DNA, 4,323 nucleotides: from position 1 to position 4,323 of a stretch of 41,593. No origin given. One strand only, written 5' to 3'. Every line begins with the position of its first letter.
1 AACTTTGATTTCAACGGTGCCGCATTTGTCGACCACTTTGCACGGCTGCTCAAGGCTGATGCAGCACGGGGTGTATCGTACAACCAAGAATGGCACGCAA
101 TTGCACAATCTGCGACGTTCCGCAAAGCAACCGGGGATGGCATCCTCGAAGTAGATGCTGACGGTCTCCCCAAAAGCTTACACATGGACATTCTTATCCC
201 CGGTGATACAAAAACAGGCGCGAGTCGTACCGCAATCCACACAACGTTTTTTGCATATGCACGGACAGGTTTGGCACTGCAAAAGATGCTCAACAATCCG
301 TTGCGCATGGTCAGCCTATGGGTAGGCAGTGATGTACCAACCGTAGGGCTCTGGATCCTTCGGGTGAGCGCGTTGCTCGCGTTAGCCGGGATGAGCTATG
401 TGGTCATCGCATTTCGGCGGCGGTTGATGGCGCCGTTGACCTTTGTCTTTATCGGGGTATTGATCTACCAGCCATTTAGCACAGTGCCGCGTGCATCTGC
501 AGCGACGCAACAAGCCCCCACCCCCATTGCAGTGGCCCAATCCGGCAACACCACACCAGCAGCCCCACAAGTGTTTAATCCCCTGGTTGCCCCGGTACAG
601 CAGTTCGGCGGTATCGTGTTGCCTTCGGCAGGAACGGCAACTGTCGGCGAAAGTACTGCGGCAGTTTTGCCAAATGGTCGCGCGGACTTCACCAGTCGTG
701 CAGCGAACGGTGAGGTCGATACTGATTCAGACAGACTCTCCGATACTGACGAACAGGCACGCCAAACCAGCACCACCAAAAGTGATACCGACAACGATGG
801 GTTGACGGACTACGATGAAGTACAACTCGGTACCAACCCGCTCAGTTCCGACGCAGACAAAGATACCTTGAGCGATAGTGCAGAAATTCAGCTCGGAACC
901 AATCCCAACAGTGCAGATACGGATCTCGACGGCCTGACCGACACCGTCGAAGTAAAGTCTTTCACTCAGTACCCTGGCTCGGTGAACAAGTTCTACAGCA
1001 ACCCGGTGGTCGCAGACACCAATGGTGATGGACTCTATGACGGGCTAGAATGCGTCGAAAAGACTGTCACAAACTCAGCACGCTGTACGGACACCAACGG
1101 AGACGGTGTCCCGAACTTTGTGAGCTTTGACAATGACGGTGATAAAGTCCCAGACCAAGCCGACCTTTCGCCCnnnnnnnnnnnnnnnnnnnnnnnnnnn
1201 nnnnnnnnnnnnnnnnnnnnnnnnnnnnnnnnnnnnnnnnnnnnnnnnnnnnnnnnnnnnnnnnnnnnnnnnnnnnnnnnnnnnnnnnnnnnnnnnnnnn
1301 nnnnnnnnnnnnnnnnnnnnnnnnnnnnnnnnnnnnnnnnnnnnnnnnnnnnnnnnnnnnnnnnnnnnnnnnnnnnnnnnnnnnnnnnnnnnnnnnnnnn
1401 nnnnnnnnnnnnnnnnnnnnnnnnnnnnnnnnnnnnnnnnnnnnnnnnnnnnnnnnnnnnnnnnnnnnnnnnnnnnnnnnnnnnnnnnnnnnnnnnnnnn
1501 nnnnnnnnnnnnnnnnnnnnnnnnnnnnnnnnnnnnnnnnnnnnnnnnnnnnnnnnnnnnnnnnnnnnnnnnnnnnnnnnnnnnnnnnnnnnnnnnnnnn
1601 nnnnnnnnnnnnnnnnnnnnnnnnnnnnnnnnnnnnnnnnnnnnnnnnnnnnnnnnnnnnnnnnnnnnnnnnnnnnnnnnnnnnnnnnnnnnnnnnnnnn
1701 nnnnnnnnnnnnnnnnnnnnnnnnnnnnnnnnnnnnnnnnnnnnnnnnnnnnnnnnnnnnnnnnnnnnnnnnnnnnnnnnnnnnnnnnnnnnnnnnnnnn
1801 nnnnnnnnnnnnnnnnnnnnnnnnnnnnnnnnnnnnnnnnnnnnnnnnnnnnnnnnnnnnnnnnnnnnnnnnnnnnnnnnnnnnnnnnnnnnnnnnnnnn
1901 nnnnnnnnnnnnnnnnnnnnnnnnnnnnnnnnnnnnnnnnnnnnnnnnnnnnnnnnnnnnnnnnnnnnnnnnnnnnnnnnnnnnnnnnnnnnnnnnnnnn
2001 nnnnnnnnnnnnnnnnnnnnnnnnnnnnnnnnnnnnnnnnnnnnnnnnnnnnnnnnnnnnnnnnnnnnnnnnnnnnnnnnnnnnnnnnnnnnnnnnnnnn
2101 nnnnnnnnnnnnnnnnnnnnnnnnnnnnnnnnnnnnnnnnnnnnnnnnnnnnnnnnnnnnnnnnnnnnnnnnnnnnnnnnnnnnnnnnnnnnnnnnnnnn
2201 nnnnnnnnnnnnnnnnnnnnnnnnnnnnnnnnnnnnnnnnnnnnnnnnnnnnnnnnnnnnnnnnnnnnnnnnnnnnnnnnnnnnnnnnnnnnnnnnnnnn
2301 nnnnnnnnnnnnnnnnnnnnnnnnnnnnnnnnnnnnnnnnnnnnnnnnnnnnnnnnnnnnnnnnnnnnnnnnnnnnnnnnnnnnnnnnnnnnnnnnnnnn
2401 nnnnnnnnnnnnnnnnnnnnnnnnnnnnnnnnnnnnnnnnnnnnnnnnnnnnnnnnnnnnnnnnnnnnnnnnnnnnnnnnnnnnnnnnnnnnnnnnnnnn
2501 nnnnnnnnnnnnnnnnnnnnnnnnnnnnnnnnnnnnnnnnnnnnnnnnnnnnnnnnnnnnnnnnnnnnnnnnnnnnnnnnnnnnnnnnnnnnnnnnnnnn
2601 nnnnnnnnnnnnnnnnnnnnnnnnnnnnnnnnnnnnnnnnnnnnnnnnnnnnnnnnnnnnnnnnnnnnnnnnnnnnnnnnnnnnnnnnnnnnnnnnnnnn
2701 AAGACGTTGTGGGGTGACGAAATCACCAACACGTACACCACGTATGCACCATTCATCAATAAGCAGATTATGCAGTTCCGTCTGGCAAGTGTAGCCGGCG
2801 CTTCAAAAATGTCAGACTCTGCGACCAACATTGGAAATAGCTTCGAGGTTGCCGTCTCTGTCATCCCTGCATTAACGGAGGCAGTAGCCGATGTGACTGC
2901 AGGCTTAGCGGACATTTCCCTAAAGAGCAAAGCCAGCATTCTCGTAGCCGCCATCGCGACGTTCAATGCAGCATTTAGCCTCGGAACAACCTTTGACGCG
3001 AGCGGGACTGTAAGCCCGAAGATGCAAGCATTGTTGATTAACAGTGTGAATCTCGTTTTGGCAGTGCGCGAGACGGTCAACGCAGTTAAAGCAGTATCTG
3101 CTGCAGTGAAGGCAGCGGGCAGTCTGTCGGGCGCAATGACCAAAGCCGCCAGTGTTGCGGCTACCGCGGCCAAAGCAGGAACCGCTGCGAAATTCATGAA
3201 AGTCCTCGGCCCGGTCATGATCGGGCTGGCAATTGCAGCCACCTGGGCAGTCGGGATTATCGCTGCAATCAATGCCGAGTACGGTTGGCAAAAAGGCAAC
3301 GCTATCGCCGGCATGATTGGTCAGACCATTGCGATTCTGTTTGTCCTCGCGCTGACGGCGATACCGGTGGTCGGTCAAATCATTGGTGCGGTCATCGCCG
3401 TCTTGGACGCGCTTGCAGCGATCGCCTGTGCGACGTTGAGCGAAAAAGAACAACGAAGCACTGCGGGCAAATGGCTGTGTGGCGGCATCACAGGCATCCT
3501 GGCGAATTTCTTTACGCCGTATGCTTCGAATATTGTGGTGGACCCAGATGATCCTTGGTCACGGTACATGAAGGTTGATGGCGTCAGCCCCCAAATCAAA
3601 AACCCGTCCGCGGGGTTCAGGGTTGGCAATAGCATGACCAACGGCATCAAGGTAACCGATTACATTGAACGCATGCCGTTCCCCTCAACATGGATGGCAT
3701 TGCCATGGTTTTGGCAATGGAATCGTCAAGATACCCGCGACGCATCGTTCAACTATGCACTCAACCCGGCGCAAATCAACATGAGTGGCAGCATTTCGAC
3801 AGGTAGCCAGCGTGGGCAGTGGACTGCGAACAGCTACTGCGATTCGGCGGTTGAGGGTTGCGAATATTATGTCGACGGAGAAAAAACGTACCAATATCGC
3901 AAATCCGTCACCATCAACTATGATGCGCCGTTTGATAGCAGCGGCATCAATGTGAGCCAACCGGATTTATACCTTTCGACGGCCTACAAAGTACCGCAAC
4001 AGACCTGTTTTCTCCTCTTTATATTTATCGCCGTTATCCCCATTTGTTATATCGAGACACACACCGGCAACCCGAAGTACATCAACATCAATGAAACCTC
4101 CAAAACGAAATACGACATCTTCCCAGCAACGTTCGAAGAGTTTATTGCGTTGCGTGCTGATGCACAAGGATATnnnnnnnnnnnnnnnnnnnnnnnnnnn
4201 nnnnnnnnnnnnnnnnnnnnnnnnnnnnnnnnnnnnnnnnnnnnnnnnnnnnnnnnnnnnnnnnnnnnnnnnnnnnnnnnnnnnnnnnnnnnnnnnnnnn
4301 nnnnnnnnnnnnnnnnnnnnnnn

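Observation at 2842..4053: Polytopic Ala/Gly-rich hydrophobic module buried about 890 aa into a giant, otherwise extracellular-type protein and bracketed by Ca-binding TSP3 repeats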

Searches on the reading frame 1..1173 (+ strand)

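Call 53: search_protein_families(library=ncbifam, proteins=[window:1-1173:+], max_evalue=1)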
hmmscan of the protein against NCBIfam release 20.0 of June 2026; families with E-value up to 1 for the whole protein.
window:1-1173:+ (391 aa): 4 families
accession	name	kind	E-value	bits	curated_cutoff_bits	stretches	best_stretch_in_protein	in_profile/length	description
NF033765.2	gliding_CglD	equivalog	3.2e-10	38.5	400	2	300-387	312-407/1124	adventurous gliding motility lipoprotein CglD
NF047639.1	throspo3_MtsD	equivalog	1.9e-05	23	800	1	230-350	406-520/651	cell-cell cohesion protein MtsD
NF053691.1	BamM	equivalog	0.00038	19.6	315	1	306-383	227-285/376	BamM family beta-barrel-assembly machinery protein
NF047638.1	throspo3_MtsC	equivalog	0.024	13.5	350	1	331-388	81-136/428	cell-cell cohesion MYXO-CTERM protein MtsC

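Call 54: search_protein_families(library=padloc, proteins=[window:1-1173:+], max_evalue=1)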
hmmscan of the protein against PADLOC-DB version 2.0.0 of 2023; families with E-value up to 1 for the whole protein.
window:1-1173:+ (391 aa): 0 families

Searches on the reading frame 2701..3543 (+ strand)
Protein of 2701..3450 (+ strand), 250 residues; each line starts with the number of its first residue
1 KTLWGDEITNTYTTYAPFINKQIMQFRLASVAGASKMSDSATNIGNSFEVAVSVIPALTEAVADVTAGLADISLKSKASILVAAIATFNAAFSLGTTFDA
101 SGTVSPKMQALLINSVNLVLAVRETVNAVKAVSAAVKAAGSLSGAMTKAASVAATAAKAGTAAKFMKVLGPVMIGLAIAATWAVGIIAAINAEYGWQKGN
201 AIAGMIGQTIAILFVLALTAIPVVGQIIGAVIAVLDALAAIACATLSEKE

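Call 22: search_protein_families(library=pfam, proteins=[window:2701-3450:+], max_evalue=10)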
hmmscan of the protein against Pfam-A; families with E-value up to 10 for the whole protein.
window:2701-3450:+ (250 aa): 1 family
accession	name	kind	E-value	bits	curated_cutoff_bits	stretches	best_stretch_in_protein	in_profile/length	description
PF07264.17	EI24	-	7.8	7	32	0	111-234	22-143/199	Sulfate transporter CysZ/Etoposide-induced protein 2.4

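Call 55: predict_structure(alignment_id=A4)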
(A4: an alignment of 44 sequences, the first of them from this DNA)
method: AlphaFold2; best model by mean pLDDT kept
length: 241 residues; sequences in the alignment: 44
mean_pLDDT: 72.6   pTM: 0.56
mean pLDDT of the five models: 72.6, 70.6, 67.2, 66.8, 66.7
residues with pLDDT >= 90: 62; 70-90: 58; 50-70: 92; < 50: 29
segments of 3 or more residues with pLDDT < 50: 1-4, 99-118
pLDDT, mean of each block of 10 residues (from residue 1): 51 64 62 51 60 59 69 68 66 55 42 46 70 84 91 94 94 92 87 88 91 90 93 76 55
secondary structure, 60 per line:
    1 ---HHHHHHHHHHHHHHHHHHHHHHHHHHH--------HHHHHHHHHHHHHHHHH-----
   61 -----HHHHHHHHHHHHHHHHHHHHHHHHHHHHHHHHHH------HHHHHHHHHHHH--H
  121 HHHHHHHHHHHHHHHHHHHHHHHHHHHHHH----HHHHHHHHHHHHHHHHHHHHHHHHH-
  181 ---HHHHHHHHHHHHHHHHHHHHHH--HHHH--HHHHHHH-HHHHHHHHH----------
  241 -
elements in order: H4-30 H39-55 H66-99 H106-117 H120-150 H155-179 H184-205 H208-211 H214-220 H222-230

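Call 57: fold_search(model_id=the predicted structure, library=pdb)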
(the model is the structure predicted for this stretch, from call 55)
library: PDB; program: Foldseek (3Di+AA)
matches with E <= 10: 49; with E <= 0.001: 0
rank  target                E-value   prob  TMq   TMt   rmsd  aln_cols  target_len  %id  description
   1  6khi_G                1.5e+00  0.21  0.18  0.24  15.0       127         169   19  Supercomplex for cylic electron transport in cyanobacteria (released 2020-02-12)
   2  7o3v_J                1.5e+00  0.12  0.20  0.19  24.2       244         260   13  Stalk complex structure (TrwJ/VirB5-TrwI/VirB6) from the fully-assembled R388 type IV secretion system determined by c (released 2022-06-22)
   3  6khj_G                3.3e+00  0.12  0.17  0.23  14.8       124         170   18  Supercomplex for electron transfer (released 2020-02-12)
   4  1xg2_B                3.4e+00  0.21  0.22  0.32   9.3       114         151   14  Crystal structure of the complex between pectin methylesterase and its inhibitor protein (released 2005-03-22)
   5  6gzc_A                3.4e+00  0.12  0.19  0.25  15.1       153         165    8  heterotetrameric katanin p60:p80 complex (released 2019-08-07)
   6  7y5g_A                3.4e+00  0.11  0.27  0.22  11.9       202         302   11  Cryo-EM structure of a eukaryotic ZnT8 in the presence of zinc (released 2022-12-14)
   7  8j7t_A                3.6e+00  0.15  0.30  0.27  11.1       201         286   11  Cryo-EM structure of hZnT7-Fab complex in zinc-unbound state, determined in outward-facing conformation (released 2023-09-20)
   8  1x90_A                4.0e+00  0.18  0.25  0.36  10.6       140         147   16  Crystal structure of mutant form B of a pectin methylesterase inhibitor from Arabidopsis (released 2004-12-28)
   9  8j80_A                4.0e+00  0.13  0.32  0.28  11.1       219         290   11  Cryo-EM structure of hZnT7-Fab complex in zinc state 1, determined in heterogeneous conformations- one subunit in an i (released 2023-09-20)
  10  4tvq_D                4.1e+00  0.06  0.15  0.17  15.4       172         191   12  CCM3 in complex with CCM2 LD-like motif (released 2015-03-25)
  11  7unh_A                4.6e+00  0.08  0.21  0.21  20.6       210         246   18  De novo designed chlorophyll dimer protein in apo state, SP2 (released 2023-04-19)
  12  6hum_G                5.3e+00  0.09  0.17  0.23  15.6       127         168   18  Structure of the photosynthetic complex I from Thermosynechococcus elongatus (released 2019-01-09)
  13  6nbq_G                5.3e+00  0.08  0.17  0.20  15.1       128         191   20  T.elongatus NDH (data-set 1) (released 2019-02-27)
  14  4tvq_B                5.3e+00  0.03  0.12  0.15  16.6       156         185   12  CCM3 in complex with CCM2 LD-like motif (released 2015-03-25)
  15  7wff_G                5.8e+00  0.09  0.15  0.21  11.3       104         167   14  Subcomplexes B,M and L in the Cylic electron transfer supercomplex NDH-PSI from Arabidopsis (released 2022-03-16)
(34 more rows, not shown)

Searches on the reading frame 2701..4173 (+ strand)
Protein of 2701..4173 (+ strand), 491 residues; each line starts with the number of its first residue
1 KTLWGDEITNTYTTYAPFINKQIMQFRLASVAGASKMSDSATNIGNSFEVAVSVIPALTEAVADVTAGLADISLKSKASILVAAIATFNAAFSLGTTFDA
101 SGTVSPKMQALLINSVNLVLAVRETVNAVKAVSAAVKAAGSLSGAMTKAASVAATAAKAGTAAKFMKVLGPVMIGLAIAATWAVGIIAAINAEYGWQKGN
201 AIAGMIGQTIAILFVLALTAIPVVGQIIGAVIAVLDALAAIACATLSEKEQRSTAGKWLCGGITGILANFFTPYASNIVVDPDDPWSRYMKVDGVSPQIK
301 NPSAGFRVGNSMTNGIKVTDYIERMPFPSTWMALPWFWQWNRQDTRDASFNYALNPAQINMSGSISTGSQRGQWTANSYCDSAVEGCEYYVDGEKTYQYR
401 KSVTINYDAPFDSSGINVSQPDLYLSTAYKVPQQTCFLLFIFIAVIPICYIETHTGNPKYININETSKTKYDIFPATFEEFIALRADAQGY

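Call 7: find_homologous_proteins(query=window:2701-4173:+, max_evalue=0.001)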
Query window:2701-4173:+ (491 aa): 2 proteins with E <= 0.001 among 8000 candidates.
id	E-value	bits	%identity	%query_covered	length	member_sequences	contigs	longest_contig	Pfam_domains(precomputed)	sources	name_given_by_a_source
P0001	1.2e-141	491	66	70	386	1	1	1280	-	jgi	jgi:hypothetical protein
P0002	2.0e-77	279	55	49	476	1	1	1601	-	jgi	jgi:hypothetical protein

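Call 11: find_related_loci(query=A1, collection=genome_contigs, flank=10000)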
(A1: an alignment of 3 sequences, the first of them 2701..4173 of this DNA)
Query A1 (491 aa) in genome_contigs; peptide patterns used: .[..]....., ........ (x = any residue, [..] = any of these).
102 stretches matched a pattern; 20 encode a relative of the query (tblastn E <= 1e-3); 20 distinct loci.
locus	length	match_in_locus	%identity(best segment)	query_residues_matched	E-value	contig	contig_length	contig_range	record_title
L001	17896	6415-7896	93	1-491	0e+0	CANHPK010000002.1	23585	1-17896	MAG: Roseiflexaceae bacterium isolate RE-26jul17-102 genome assembly, contig: RE-26jul17-C2787, whole genome shotgun seq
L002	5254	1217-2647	90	1-491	0e+0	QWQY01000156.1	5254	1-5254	MAG: Chloroflexi bacterium isolate Tous12m-chloro-G3 tous12m-G3-c156, whole genome shotgun sequence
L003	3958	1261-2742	86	1-491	0e+0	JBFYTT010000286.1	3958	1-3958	MAG: Roseiflexaceae bacterium isolate PPR_0274 PPR_0274_bin.55.fa_k121_1171048, whole genome shotgun sequence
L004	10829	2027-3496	61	1-491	0e+0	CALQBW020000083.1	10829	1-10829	MAG: Singulisphaera sp. GP187 isolate HRS-HS13-bin-108 genome assembly, contig: HRSG-H13-C10029, whole genome shotgun se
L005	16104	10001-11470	60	1-491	0e+0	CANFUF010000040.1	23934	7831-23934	MAG: Roseiflexaceae bacterium isolate Jr-16oct17-210 genome assembly, contig: Jr-16oct17-C3910, whole genome shotgun seq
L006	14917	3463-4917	55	4-491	6e-159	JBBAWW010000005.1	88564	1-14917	MAG: Roseiflexaceae bacterium isolate EUL_359 ctg5-EUL_359, whole genome shotgun sequence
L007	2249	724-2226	54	4-491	6e-169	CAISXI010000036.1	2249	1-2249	MAG: uncultured Roseiflexaceae bacterium isolate Erken-D4_bin-0303 genome assembly, contig: bin-0303:036/540, whole geno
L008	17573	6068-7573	54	4-491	7e-156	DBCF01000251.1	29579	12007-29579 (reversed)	MAG TPA_asm: Roseiflexaceae bacterium UBA965 UBA965_contig_2289, whole genome shotgun sequence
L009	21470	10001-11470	54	4-491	2e-151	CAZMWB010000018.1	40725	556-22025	MAG TPA_asm: uncultured Klebsiella sp. isolate SRP193358_co1_550 genome assembly, contig: NODE_1882_length_40725_cov_21.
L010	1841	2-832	73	218-491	7e-153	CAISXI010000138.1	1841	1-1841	MAG: uncultured Roseiflexaceae bacterium isolate Erken-D4_bin-0303 genome assembly, contig: bin-0303:138/540, whole geno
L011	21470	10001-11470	61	1-491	0e+0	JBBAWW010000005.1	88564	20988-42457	MAG: Roseiflexaceae bacterium isolate EUL_359 ctg5-EUL_359, whole genome shotgun sequence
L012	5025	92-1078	51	152-491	6e-108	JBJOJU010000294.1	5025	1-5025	MAG: Chloroflexota bacterium isolate stroublescreek_2019_sw_WHONDRS-S19S_0089_B_bin.3 scaffold_1696436, whole genome sho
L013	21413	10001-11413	41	4-491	1e-101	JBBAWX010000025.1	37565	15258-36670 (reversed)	MAG: Roseiflexaceae bacterium isolate EUL_360 ctg25-EUL_360, whole genome shotgun sequence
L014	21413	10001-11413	38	4-491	1e-95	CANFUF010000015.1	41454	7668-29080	MAG: Roseiflexaceae bacterium isolate Jr-16oct17-210 genome assembly, contig: Jr-16oct17-C1717, whole genome shotgun seq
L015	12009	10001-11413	37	4-491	3e-92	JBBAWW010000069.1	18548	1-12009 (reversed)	MAG: Roseiflexaceae bacterium isolate EUL_359 ctg69-EUL_359, whole genome shotgun sequence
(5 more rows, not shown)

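Call 53: search_protein_families(library=ncbifam, proteins=[window:2701-4173:+], max_evalue=1)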
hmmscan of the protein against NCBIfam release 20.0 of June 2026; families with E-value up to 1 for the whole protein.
window:2701-4173:+ (491 aa): 0 families

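Call 54: search_protein_families(library=padloc, proteins=[window:2701-4173:+], max_evalue=1)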
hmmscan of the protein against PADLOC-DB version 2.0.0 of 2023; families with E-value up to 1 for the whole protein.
window:2701-4173:+ (491 aa): 1 family
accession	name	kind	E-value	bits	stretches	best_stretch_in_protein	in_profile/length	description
PDLC03839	LeoA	-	0.29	8.1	1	38-179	348-469/559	-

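Call 63: search_protein_families(library=pfam, proteins=[L001:3250-4300:+], max_evalue=1)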
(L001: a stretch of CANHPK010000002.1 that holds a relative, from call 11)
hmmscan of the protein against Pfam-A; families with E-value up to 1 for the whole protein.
L001:3250-4300:+ (350 aa): 1 family
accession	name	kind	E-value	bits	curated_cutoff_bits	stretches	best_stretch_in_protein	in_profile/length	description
PF04999.18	FtsL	-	0.47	11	22.9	0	264-299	5-40/97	Cell division protein FtsL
